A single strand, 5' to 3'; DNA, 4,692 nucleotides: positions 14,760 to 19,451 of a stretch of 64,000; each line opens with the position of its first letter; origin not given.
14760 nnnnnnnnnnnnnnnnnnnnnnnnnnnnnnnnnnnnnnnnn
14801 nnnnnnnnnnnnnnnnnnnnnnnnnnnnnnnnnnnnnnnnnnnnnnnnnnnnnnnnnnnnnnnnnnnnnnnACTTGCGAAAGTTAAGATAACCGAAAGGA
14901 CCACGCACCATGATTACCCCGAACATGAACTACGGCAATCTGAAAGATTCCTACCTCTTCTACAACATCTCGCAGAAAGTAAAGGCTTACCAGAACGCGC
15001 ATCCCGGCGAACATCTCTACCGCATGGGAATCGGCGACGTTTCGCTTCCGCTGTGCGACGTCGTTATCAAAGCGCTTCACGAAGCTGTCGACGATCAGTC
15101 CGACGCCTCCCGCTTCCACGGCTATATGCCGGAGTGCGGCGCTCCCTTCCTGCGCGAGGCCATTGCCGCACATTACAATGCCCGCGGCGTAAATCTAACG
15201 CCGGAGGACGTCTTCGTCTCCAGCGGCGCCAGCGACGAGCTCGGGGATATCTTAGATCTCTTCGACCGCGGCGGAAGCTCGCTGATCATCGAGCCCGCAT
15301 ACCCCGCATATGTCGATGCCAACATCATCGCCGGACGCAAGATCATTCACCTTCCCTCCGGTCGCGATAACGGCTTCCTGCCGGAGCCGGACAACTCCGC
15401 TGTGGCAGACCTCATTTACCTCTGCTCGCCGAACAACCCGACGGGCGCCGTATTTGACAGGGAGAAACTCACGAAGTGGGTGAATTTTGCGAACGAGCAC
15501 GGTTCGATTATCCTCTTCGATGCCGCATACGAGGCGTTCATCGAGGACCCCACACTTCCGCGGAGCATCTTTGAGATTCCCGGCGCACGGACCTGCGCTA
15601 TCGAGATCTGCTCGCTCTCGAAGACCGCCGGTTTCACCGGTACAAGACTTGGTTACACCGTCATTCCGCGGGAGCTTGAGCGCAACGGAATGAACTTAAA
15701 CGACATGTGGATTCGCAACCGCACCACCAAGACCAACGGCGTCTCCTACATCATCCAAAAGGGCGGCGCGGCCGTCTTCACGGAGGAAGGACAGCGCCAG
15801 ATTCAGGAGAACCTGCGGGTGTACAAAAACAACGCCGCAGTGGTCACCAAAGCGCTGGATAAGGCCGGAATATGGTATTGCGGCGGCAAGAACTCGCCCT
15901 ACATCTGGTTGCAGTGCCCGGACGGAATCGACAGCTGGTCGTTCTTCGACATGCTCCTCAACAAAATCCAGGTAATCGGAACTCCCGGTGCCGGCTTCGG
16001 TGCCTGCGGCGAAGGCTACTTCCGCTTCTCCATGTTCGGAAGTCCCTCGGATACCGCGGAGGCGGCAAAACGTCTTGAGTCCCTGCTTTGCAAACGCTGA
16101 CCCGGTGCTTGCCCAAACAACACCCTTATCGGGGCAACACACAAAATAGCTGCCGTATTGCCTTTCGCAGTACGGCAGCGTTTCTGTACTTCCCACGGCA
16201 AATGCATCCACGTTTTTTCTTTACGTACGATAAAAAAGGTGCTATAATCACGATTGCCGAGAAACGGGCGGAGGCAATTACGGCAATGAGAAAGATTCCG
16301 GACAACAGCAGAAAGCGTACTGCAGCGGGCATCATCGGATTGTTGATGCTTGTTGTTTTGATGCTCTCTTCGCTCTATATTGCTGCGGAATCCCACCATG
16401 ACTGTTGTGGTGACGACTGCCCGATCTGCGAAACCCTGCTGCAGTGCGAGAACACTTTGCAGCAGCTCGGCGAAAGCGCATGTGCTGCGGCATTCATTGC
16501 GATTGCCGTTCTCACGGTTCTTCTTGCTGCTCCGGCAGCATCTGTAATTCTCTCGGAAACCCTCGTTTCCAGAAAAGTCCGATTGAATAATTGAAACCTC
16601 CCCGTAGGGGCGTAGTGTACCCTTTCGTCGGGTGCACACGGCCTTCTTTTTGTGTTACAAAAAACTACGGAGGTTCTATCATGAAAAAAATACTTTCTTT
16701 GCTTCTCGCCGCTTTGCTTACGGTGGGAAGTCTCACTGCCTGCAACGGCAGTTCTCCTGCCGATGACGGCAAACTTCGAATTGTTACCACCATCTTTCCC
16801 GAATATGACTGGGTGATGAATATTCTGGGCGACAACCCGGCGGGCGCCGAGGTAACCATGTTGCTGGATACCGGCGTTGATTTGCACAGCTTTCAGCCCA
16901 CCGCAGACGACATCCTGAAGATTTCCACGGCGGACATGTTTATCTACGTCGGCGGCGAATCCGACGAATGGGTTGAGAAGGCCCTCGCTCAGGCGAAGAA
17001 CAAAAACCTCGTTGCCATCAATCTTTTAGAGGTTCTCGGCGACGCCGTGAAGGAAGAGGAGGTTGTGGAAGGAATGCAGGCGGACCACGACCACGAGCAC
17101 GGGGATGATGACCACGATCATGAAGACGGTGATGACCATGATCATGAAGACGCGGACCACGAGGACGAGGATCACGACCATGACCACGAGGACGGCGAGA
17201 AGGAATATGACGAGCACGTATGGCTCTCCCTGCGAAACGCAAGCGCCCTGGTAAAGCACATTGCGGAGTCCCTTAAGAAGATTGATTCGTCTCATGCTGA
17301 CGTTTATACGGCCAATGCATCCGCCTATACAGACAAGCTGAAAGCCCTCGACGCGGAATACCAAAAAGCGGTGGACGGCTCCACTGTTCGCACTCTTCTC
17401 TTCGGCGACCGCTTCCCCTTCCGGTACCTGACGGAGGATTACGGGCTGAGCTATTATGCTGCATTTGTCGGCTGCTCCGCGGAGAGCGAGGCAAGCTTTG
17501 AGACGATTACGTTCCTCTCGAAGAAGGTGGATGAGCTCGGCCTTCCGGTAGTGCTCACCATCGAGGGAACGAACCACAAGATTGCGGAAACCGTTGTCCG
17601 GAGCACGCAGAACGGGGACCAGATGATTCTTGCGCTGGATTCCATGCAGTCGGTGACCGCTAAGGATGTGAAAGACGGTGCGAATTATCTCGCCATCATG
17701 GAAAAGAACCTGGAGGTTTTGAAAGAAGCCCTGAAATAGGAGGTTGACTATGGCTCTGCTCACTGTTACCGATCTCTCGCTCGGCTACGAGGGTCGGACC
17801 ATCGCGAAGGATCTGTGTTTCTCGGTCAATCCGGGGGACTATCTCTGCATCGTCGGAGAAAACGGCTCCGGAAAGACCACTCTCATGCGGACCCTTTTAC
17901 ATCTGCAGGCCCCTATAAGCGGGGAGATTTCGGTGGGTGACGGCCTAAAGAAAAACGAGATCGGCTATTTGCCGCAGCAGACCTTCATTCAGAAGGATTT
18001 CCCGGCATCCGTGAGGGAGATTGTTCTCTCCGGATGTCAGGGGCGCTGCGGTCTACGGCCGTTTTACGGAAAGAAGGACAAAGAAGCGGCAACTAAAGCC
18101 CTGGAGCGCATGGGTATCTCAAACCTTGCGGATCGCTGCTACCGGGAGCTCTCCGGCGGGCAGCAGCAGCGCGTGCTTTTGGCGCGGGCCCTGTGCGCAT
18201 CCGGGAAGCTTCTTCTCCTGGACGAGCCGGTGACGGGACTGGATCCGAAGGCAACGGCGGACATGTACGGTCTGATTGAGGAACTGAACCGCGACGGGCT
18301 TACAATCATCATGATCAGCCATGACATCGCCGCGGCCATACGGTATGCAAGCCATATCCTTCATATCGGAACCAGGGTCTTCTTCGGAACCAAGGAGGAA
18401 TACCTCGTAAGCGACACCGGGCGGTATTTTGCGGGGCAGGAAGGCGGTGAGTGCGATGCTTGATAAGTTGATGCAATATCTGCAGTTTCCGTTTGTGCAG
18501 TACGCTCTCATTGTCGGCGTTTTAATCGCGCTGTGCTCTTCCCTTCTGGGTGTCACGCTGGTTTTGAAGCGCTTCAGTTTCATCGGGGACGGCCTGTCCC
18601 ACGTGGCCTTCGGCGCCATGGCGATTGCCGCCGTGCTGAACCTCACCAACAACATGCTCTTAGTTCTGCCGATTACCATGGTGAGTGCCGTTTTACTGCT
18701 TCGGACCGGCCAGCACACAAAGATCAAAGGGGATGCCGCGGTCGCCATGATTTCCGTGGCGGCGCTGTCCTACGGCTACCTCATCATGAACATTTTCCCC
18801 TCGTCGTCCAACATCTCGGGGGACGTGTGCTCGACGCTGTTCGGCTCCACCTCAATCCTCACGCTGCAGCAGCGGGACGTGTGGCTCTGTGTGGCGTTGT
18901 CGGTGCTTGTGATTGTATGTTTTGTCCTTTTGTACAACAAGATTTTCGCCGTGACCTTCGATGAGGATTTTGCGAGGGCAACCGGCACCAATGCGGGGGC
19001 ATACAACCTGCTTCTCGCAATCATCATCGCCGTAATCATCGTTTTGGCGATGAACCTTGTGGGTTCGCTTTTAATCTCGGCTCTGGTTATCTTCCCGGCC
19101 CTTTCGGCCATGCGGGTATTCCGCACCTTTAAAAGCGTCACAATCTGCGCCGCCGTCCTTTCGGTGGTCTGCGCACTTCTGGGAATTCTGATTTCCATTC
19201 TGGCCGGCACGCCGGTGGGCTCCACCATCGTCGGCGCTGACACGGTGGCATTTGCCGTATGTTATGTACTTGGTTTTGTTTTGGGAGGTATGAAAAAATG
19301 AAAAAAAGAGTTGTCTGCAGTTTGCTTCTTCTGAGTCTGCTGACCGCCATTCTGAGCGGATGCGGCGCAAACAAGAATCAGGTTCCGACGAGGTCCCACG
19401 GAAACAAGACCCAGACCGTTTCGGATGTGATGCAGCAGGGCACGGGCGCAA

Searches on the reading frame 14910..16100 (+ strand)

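Call 80: search_protein_families(library=pfam, proteins=[window:14910-16100:+], max_evalue=0.00001)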
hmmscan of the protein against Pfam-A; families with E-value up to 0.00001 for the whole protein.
window:14910-16100:+ (396 aa): 1 family
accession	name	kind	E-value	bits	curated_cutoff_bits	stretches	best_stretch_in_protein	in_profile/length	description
PF00155.27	Aminotran_1_2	-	2.2e-38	132.8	19.7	1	38-389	5-361/361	Aminotransferase class I and II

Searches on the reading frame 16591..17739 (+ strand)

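Call 80: search_protein_families(library=pfam, proteins=[window:16591-17739:+], max_evalue=0.00001)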
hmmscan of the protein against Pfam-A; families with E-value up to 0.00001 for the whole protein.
window:16591-17739:+ (382 aa): 1 family
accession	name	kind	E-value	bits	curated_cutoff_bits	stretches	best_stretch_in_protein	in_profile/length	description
PF01297.22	ZnuA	-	3.6e-66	223.8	29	1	64-380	1-263/263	Zinc-uptake complex component A periplasmic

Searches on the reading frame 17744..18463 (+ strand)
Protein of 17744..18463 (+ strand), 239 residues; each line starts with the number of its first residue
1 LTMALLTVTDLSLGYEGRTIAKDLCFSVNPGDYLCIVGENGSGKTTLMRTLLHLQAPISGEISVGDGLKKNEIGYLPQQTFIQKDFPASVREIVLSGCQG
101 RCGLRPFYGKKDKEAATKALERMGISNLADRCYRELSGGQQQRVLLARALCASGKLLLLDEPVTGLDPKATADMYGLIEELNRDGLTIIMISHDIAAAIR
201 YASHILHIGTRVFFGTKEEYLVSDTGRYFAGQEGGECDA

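Call 81: search_protein_families(library=pfam, proteins=[window:17744-18463:+], max_evalue=0.00001)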
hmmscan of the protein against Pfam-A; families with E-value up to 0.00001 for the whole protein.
window:17744-18463:+ (239 aa): 2 families
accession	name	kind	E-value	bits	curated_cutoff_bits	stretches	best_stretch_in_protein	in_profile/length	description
PF00005.33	ABC_tran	-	1.2e-28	100.8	25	1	22-163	2-136/137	ABC transporter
PF13304.12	AAA_21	-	4.2e-15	57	27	1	129-195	231-300/304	AAA domain, putative AbiEii toxin, Type IV TA system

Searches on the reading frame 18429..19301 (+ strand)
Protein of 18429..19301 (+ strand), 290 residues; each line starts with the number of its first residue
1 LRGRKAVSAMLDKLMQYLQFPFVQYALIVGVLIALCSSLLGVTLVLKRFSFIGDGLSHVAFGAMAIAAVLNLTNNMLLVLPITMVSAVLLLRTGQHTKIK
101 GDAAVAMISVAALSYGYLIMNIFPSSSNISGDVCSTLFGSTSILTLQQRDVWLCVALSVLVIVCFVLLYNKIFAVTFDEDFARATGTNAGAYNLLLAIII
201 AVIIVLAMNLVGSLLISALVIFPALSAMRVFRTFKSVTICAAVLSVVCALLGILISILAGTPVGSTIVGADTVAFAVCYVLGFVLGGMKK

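Call 81: search_protein_families(library=pfam, proteins=[window:18429-19301:+], max_evalue=0.00001)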
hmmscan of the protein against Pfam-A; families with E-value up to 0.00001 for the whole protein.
window:18429-19301:+ (290 aa): 1 family
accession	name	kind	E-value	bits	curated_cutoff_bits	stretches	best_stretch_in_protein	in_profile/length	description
PF00950.22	ABC-3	-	3.4e-47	161.6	20.1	1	19-278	1-254/258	ABC 3 transport family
